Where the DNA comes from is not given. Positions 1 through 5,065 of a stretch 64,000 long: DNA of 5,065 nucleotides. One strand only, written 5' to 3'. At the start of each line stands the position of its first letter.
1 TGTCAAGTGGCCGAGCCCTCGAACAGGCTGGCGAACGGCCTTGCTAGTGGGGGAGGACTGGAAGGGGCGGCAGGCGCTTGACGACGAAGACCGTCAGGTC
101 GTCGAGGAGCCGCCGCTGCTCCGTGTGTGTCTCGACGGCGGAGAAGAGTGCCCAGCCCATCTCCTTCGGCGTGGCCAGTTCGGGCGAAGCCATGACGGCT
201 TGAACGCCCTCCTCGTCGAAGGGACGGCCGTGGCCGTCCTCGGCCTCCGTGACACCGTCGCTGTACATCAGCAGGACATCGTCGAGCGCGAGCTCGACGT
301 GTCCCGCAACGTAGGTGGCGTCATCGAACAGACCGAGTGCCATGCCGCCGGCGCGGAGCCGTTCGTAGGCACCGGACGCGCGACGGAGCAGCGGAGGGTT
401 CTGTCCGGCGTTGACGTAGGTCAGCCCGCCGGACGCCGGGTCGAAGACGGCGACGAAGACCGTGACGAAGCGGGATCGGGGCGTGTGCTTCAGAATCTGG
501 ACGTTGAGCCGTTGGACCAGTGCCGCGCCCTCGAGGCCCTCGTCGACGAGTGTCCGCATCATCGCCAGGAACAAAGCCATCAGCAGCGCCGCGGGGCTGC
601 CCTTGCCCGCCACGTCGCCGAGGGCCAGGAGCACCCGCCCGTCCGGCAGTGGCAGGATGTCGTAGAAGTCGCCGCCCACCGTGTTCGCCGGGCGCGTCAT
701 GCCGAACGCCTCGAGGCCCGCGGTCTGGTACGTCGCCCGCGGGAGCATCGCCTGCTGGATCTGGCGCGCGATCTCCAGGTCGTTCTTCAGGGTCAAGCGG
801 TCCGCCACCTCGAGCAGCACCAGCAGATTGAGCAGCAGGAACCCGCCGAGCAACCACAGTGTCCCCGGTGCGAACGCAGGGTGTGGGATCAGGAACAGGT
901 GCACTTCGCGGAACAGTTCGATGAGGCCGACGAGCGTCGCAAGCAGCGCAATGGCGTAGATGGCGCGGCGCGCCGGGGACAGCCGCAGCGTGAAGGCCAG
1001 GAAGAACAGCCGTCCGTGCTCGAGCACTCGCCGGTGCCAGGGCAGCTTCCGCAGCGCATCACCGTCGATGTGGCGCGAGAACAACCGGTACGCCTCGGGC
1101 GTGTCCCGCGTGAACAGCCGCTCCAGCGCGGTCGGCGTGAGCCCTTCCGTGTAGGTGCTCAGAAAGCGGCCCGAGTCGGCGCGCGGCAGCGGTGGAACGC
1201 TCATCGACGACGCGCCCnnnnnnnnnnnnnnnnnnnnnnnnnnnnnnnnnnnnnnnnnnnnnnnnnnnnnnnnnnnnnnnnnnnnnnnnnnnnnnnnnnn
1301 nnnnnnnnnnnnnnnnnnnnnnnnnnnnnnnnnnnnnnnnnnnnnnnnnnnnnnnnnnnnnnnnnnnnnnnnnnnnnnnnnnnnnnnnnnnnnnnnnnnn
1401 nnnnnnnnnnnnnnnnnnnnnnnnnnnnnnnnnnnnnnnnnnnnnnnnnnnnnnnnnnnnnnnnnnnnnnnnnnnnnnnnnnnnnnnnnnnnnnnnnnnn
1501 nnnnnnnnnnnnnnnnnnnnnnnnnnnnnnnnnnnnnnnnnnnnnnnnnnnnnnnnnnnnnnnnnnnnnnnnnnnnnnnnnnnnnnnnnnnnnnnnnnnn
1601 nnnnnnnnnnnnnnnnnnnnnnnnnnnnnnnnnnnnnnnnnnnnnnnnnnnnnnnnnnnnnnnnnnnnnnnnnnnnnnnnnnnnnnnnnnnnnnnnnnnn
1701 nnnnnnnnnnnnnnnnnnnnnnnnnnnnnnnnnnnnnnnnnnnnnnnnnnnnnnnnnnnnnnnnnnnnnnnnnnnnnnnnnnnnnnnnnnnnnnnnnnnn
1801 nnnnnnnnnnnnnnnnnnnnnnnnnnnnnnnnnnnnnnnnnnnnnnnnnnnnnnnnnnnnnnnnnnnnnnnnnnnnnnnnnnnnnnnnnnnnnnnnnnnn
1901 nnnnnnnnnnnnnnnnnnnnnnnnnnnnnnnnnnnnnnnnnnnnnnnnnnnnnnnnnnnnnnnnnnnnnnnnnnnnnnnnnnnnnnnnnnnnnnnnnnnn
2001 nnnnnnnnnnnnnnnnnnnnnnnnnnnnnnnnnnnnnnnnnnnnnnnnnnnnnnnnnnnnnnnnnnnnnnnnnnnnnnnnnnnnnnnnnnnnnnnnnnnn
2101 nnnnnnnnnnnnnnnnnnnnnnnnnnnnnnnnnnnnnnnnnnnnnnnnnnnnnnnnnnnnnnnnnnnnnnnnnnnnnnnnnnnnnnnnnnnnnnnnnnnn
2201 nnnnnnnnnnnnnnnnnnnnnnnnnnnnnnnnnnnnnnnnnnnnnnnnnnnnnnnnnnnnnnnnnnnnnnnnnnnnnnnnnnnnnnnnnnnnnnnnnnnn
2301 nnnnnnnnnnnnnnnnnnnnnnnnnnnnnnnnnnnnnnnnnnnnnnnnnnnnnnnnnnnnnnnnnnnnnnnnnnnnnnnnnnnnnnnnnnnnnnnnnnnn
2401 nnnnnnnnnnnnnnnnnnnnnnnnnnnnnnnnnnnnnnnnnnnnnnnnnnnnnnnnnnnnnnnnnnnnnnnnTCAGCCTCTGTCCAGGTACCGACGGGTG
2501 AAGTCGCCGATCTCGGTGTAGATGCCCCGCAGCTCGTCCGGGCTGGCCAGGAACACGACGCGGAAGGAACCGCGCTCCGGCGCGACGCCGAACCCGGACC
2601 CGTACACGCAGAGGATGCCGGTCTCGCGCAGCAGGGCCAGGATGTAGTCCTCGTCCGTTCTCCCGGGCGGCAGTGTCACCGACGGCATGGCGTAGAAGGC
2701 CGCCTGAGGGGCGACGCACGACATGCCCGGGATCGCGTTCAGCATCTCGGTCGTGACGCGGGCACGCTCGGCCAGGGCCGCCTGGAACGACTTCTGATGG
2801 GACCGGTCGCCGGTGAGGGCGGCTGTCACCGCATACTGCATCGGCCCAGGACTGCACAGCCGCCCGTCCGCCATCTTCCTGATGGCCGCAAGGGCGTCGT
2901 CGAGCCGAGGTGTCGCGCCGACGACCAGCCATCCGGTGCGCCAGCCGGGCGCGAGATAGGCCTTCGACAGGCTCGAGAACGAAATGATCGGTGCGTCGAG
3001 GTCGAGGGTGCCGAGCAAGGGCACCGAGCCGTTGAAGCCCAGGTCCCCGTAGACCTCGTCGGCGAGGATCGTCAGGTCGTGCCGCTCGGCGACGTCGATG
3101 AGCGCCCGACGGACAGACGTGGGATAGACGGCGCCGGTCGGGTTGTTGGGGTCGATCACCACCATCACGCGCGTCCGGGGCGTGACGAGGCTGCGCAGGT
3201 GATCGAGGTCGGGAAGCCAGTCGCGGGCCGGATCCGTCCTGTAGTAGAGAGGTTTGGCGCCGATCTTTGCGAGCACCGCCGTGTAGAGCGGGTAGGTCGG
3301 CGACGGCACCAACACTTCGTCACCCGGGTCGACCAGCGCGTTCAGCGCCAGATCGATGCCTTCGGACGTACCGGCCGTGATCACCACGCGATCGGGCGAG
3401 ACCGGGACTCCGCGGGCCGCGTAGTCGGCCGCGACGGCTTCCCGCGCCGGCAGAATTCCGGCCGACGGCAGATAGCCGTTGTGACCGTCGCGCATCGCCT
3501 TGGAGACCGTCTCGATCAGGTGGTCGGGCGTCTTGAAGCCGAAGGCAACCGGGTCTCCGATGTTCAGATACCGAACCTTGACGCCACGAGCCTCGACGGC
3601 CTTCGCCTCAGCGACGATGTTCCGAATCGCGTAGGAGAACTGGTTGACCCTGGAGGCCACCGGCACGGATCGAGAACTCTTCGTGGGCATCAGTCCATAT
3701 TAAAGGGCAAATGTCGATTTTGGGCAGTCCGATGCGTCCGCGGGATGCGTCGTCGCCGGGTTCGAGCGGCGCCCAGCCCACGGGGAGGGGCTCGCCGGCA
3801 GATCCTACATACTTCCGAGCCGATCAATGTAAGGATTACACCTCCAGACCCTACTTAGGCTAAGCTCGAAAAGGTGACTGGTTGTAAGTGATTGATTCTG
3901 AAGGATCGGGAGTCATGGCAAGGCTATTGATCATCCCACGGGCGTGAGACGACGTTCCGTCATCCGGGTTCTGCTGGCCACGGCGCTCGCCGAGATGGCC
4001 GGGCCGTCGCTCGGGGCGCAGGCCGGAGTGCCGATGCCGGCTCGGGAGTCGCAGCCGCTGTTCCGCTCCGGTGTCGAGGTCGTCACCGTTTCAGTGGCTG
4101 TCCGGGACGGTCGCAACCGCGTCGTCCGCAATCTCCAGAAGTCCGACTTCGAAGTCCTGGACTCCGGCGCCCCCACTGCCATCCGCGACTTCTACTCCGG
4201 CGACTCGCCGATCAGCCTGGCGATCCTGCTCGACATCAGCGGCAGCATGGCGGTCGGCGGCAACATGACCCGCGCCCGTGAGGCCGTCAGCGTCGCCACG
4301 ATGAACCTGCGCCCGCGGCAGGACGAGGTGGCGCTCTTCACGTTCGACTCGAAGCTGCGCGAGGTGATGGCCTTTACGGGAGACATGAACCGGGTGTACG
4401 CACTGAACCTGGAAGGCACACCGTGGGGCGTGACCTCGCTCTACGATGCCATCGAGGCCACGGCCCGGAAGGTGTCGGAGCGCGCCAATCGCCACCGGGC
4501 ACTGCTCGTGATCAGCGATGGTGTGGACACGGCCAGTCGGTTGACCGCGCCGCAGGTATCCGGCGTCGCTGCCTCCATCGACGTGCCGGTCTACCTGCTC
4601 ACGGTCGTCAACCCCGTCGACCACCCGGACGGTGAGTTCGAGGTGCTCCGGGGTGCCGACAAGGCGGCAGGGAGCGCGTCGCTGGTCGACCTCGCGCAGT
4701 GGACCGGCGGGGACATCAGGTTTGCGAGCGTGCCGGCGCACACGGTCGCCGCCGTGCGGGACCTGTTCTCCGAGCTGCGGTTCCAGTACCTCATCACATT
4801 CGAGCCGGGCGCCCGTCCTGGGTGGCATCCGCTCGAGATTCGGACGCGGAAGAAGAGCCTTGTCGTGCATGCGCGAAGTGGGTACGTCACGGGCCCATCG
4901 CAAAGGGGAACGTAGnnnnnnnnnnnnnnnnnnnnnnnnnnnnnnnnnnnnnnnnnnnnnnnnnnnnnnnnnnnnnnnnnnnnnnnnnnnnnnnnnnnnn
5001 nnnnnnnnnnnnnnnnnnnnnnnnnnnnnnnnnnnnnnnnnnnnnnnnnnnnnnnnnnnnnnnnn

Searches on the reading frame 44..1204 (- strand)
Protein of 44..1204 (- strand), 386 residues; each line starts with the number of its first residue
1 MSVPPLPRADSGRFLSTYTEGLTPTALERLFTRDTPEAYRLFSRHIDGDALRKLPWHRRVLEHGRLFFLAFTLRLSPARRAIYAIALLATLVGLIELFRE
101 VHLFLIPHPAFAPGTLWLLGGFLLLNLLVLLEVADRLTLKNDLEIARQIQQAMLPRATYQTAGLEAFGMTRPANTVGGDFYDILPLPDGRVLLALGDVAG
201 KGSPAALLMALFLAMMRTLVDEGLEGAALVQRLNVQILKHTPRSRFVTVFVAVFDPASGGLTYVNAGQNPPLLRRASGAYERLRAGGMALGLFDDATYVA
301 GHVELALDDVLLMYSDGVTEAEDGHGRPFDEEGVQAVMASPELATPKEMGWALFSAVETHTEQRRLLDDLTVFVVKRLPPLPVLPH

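Call 9: search_protein_families(library=pfam, proteins=[window:44-1204:-], max_evalue=0.00001)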
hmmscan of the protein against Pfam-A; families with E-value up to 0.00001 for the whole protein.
window:44-1204:- (386 aa): 1 family
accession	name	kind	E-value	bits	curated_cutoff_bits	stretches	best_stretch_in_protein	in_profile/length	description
PF07228.17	SpoIIE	-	3.3e-49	167.9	25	1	187-377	1-191/192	Stage II sporulation protein E (SpoIIE)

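Call 18: find_encoding_contigs(protein=window:44-1204:-, flank=10000, max_places=2)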
Protein window:44-1204:- (386 aa): 6 contigs read that carry it; 2 places shown.
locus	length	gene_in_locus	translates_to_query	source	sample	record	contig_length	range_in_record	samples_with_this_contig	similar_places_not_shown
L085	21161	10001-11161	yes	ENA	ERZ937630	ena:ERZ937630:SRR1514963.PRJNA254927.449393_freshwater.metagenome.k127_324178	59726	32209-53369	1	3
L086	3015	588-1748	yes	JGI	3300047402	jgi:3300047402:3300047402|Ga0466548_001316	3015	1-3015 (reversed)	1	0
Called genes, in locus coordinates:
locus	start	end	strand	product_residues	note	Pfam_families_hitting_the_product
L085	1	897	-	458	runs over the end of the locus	PF00753:Lactamase_B, PF12706:Lactamase_B_2, PF16661:Lactamase_B_6 (weak), PF10996:Beta-Casp, PF07521:RMMBL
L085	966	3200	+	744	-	PF26549:Tricorn_N, PF00930:DPPIV_N, PF07676:PD40 (faint), PF00326:Peptidase_S9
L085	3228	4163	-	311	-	PF00106:adh_short, PF08659:KR, PF13561:adh_short_C2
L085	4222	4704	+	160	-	PF07452:CHRD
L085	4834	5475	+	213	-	-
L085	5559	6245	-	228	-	PF00691:OmpA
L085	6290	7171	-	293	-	PF00092:VWA (weak), PF13519:VWA_2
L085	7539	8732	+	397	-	PF00155:Aminotran_1_2, PF00266:Aminotran_5 (faint), PF01041:DegT_DnrJ_EryC1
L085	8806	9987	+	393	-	PF00155:Aminotran_1_2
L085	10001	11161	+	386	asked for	PF07228:SpoIIE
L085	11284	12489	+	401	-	PF03929:PepSY_TM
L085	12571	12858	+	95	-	PF18331:PKHD_C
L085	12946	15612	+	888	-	PF01433:Peptidase_M1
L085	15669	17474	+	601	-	PF00111:Fer2, PF13510:Fer2_4, PF10588:NADH-G_4Fe-4S_3, PF22117:Fer4_Nqo3, PF00384:Molybdopterin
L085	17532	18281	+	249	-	PF02683:DsbD_TM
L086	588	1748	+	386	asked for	PF07228:SpoIIE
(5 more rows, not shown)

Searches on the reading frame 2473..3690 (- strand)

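Call 9: search_protein_families(library=pfam, proteins=[window:2473-3690:-], max_evalue=0.00001)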
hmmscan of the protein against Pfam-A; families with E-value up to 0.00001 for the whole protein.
window:2473-3690:- (405 aa): 2 families
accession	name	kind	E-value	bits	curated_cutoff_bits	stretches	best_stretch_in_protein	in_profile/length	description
PF00155.27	Aminotran_1_2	-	7.3e-55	187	19.7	1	42-385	6-350/361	Aminotransferase class I and II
PF01041.23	DegT_DnrJ_EryC1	-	9.6e-09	35.4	19.8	1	103-211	43-145/360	DegT/DnrJ/EryC1/StrS aminotransferase family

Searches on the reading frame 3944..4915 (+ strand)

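Call 9: search_protein_families(library=pfam, proteins=[window:3944-4915:+], max_evalue=0.00001)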
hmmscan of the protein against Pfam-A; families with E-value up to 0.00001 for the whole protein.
window:3944-4915:+ (323 aa): 2 families
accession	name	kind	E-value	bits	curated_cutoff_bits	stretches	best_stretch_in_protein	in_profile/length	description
PF13519.12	VWA_2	-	2.4e-09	38.2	27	1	93-193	2-106/107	von Willebrand factor type A domain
PF00092.34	VWA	-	8.2e-07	29.8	23.8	1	92-225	2-143/174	von Willebrand factor type A domain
